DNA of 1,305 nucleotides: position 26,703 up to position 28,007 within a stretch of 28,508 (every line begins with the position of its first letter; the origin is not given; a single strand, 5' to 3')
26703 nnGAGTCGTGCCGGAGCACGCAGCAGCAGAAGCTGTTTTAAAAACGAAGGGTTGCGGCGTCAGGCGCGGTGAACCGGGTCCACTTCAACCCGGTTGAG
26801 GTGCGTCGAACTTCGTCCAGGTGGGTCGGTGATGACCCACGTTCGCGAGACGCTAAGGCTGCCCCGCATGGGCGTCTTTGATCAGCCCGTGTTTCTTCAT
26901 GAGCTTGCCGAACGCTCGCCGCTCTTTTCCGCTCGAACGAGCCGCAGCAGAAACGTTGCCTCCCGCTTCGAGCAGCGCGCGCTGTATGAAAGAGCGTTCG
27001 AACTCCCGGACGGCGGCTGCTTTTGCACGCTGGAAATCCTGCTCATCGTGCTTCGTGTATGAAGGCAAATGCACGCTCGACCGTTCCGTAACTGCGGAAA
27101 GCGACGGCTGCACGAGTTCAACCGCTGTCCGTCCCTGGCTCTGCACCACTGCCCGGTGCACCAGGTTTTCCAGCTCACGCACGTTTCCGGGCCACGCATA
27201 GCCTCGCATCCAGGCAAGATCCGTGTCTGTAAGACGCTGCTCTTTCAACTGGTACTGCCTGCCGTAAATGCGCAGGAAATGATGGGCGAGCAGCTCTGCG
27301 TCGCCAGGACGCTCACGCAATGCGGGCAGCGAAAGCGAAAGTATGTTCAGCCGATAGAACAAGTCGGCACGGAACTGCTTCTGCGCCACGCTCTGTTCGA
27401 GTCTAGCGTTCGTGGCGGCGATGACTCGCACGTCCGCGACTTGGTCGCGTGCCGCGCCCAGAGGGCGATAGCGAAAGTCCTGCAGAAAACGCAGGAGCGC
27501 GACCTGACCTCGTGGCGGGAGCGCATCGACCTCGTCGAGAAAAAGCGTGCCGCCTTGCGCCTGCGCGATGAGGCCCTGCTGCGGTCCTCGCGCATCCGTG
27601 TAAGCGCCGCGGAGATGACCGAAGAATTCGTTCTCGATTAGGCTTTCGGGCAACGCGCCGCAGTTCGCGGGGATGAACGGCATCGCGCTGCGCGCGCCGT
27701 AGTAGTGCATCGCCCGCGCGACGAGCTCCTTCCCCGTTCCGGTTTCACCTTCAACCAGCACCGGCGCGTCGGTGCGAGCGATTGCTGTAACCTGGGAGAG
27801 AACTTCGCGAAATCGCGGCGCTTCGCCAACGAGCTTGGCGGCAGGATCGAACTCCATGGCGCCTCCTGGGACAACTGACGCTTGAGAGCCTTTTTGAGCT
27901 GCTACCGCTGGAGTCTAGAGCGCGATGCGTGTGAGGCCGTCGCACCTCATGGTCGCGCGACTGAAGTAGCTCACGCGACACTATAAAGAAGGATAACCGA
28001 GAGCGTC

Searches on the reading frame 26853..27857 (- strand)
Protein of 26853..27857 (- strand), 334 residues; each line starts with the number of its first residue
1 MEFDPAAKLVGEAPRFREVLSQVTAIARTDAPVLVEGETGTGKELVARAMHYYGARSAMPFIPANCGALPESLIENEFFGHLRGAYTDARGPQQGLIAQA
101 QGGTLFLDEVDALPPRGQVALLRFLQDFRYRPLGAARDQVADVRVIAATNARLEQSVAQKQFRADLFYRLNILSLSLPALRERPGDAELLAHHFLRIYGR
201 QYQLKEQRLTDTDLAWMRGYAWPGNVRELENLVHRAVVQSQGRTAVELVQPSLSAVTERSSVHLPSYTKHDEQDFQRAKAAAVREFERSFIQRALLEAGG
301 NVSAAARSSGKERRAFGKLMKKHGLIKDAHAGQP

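Call 5: search_protein_families(library=pfam, proteins=[window:26853-27857:-])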
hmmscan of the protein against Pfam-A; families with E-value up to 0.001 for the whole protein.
window:26853-27857:- (334 aa): 6 families
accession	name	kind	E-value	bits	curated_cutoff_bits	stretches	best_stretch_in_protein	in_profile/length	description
PF00158.32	Sigma54_activat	-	1e-60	204.7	20.2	1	9-175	1-167/168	Sigma-54 interaction domain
PF14532.12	Sigma54_activ_2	-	4.8e-21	75.9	25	1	10-180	1-138/138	Sigma-54 interaction domain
PF25601.1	AAA_lid_14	-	3.4e-18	65.7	27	1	181-245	1-66/87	AAA+ ATPase lid domain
PF07728.20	AAA_5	-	1.2e-06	29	22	1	32-156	1-129/139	AAA domain (dynein-related subfamily)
PF00004.35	AAA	-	2.2e-06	28.6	21.2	1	33-151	1-110/131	ATPase family associated with various cellular activities (AAA)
PF02954.25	HTH_8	-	3.2e-06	27.2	22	1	283-322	2-41/42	Bacterial regulatory protein, Fis family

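Call 6: search_protein_families(library=ncbifam, proteins=[window:26853-27857:-])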
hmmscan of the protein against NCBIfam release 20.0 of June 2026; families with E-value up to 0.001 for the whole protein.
window:26853-27857:- (334 aa): 25 families
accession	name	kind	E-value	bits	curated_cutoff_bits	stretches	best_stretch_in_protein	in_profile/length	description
NF003451.0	PRK05022.1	equivalog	4.1e-86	289.7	476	1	7-325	190-510/512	nitric oxide reductase transcriptional regulator NorR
TIGR01818.1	ntrC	equivalog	2.5e-82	277.1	558.6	1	3-321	130-461/463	nitrogen regulation protein NR(I)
NF008469.0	PRK11361.1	equivalog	4e-80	269.8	714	1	8-317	144-448/461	acetoacetate metabolism transcriptional regulator AtoC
NF038308.1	RNA_repair_RtcR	equivalog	6e-80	269.6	650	1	9-309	182-497/530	RNA repair transcriptional activator RtcR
TIGR02915.1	PEP_resp_reg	equivalog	3.2e-79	266.8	502.6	1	9-325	141-444/445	PEP-CTERM-box response regulator transcription factor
TIGR01817.1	nifA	equivalog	3.5e-79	267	528.85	1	7-248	196-436/534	nif-specific transcriptional activator NifA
NF011695.0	PRK15115.1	equivalog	9.3e-73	245.5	763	1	8-325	136-438/445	two-component system response regulator GlrR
TIGR02329.1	propionate_PrpR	equivalog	1.5e-72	245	499.2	1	7-321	212-525/526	propionate catabolism operon regulatory protein PrpR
NF041906.1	V4R_TF_MobR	exception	7.5e-72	242.5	999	1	9-322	234-543/544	phenol degradation transcriptional regulator MobR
NF041552.1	TF_PrdR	equivalog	8.2e-72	242.3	795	1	7-307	267-560/577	sigma-54 dependent transcriptional regulator PrdR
NF050807.1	TransRegFlbDCaul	equivalog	2.2e-69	234.5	750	1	7-314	118-429/454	sigma-54-dependent transcriptional regulator FlbD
TIGR02974.1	phageshock_pspF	equivalog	7.9e-69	232.4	443.55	1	9-320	1-333/336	phage shock protein operon transcriptional activator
NF011953.0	PRK15424.1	equivalog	3.1e-67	227.4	703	1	7-323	219-534/538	propionate catabolism operon regulatory protein PrpR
NF008085.0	PRK10820.1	equivalog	5.8e-66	223.2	576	1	8-244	205-441/520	transcriptional regulator TyrR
NF007689.0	PRK10365.1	equivalog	8.4e-66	222.6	760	1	8-315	140-434/441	sigma-54-dependent response regulator transcription factor ZraR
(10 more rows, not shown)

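Call 68: find_homologous_proteins(query=window:26853-27857:-, max_evalue=1e-60)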
Query window:26853-27857:- (334 aa): 4918 proteins with E <= 1e-60 among 8000 candidates; the best 120 are listed.
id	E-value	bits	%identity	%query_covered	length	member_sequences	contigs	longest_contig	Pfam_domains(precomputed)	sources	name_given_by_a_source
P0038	9.3e-216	733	100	100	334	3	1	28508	PF00158.33,PF25601.2,PF02954.26,PF00004.36,PF14532.13,PF07728.21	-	-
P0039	9.5e-161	553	76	99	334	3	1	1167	PF00158.33,PF25601.2,PF02954.26,PF14532.13,PF07728.21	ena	-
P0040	9.3e-160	549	74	100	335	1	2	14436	PF00158.33,PF25601.2,PF02954.26,PF14532.13,PF07728.21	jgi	jgi:two-component system, NtrC family, response regulator GlrR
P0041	7.7e-151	520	74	98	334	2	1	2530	PF00158.33,PF25601.2,PF02954.26,PF00004.36,PF14532.13,PF07728.21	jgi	jgi:DNA-binding NtrC family response regulator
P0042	4.1e-149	514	71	100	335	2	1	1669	PF00158.33,PF25601.2,PF02954.26,PF14532.13,PF07728.21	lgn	-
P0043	5.8e-149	514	72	98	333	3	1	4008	PF00158.33,PF25601.2,PF02954.26,PF14532.13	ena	-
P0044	6.0e-148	510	73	98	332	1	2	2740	PF00158.33,PF25601.2,PF02954.26,PF14532.13,PF07728.21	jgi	-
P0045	1.5e-146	506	71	99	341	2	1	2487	PF00158.33,PF25601.2,PF02954.26,PF00004.36,PF14532.13,PF07728.21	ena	-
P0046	1.5e-145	503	72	98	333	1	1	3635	PF00158.33,PF25601.2,PF02954.26,PF14532.13,PF07728.21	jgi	-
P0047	2.0e-145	502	72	98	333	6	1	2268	PF00158.33,PF25601.2,PF02954.26,PF14532.13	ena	-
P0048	6.0e-145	501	71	98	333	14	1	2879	PF00158.33,PF25601.2,PF02954.26,PF14532.13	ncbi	-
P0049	3.0e-143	495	70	100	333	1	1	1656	PF00158.33,PF25601.2,PF02954.26,PF00004.36,PF14532.13,PF07728.21,PF01078.28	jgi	jgi:DNA-binding NtrC family response regulator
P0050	3.2e-143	495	70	98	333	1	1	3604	PF00158.33,PF25601.2,PF02954.26,PF14532.13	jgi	jgi:DNA-binding NtrC family response regulator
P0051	5.6e-143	494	70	98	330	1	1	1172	PF00158.33,PF25601.2,PF02954.26,PF14532.13,PF07728.21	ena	-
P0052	1.6e-142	493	71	98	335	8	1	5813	PF00158.33,PF25601.2,PF00004.36,PF14532.13,PF07728.21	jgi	-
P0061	5.2e-137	475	67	100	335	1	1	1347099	PF00158.33,PF25601.2,PF02954.26,PF00004.36,PF14532.13,PF07728.21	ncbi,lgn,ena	-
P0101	4.6e-106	373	57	96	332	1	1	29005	PF00158.33,PF25601.2,PF02954.26,PF00004.36,PF14532.13,PF07728.21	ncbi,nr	ncbi:MAG TPA: sigma-54 dependent transcriptional regulator [Vicinamibacterales bacterium]|nr:sigma-5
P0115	2.1e-105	371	55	97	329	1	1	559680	PF00158.33,PF25601.2,PF14532.13,PF07728.21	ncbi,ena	-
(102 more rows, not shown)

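Call 69: find_encoding_contigs(protein=P0061, flank=4000, max_places=1)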
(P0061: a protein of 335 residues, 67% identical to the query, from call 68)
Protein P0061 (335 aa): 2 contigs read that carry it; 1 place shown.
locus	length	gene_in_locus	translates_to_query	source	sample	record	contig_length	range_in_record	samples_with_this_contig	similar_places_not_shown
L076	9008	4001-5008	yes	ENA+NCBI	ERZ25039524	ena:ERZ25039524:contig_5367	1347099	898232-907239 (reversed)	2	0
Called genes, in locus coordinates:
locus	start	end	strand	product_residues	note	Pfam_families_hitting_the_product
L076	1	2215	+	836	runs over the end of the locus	PF00082:Peptidase_S8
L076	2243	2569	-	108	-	-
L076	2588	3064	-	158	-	-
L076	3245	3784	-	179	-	PF05951:Peptidase_M15_2 (weak), PF08291:Peptidase_M15_3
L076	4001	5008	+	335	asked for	PF00158:Sigma54_activat, PF14532:Sigma54_activ_2, PF07728:AAA_5 (weak), PF00004:AAA (weak), PF25601:AAA_lid_14, PF02954:HTH_8 (weak)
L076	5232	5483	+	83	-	-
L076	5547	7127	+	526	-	PF04984:Phage_sheath_1, PF17482:Phage_sheath_1C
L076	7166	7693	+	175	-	PF06841:Phage_T4_gp19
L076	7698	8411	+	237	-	PF12322:T4_baseplate (faint)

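Call 70: find_encoding_contigs(protein=P0101, flank=4000, max_places=1)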
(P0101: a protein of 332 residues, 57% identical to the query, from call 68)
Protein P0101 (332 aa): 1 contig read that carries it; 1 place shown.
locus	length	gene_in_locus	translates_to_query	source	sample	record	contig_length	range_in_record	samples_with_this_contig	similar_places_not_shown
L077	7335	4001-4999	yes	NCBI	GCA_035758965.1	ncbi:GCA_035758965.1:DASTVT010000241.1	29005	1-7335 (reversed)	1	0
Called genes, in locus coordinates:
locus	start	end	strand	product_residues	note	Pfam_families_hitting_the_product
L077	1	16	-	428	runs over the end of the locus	PF24684:Vgb_lyase, PF21959:DUF6923 (faint), PF24684:Vgb_lyase (weak)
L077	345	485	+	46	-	-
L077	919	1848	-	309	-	-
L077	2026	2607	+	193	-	-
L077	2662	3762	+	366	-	PF00158:Sigma54_activat, PF14532:Sigma54_activ_2, PF00004:AAA (weak), PF07728:AAA_5, PF25601:AAA_lid_14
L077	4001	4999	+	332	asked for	PF00158:Sigma54_activat, PF14532:Sigma54_activ_2, PF07728:AAA_5, PF00004:AAA (weak), PF25601:AAA_lid_14, PF02954:HTH_8 (weak)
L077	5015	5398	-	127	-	-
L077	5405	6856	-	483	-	PF00691:OmpA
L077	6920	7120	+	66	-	-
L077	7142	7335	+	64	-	?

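Call 71: find_encoding_contigs(protein=P0115, flank=4000, max_places=1)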
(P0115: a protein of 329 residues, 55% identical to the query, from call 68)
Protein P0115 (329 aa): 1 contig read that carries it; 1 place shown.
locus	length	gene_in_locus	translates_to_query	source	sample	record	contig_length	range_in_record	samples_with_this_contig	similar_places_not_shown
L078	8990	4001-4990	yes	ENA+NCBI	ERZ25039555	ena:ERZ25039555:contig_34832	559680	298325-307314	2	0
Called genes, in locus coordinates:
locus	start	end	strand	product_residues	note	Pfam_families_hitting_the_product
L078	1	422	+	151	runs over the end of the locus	-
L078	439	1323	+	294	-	-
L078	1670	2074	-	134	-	PF01850:PIN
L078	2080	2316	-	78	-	PF04014:MazE_antitoxin, PF15937:PrlF_antitoxin (weak)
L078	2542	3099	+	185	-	PF08843:AbiEii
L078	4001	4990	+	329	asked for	PF00158:Sigma54_activat, PF14532:Sigma54_activ_2, PF07728:AAA_5 (weak), PF25601:AAA_lid_14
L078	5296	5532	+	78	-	-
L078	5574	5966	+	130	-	-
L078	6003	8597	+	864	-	PF06841:Phage_T4_gp19 (faint)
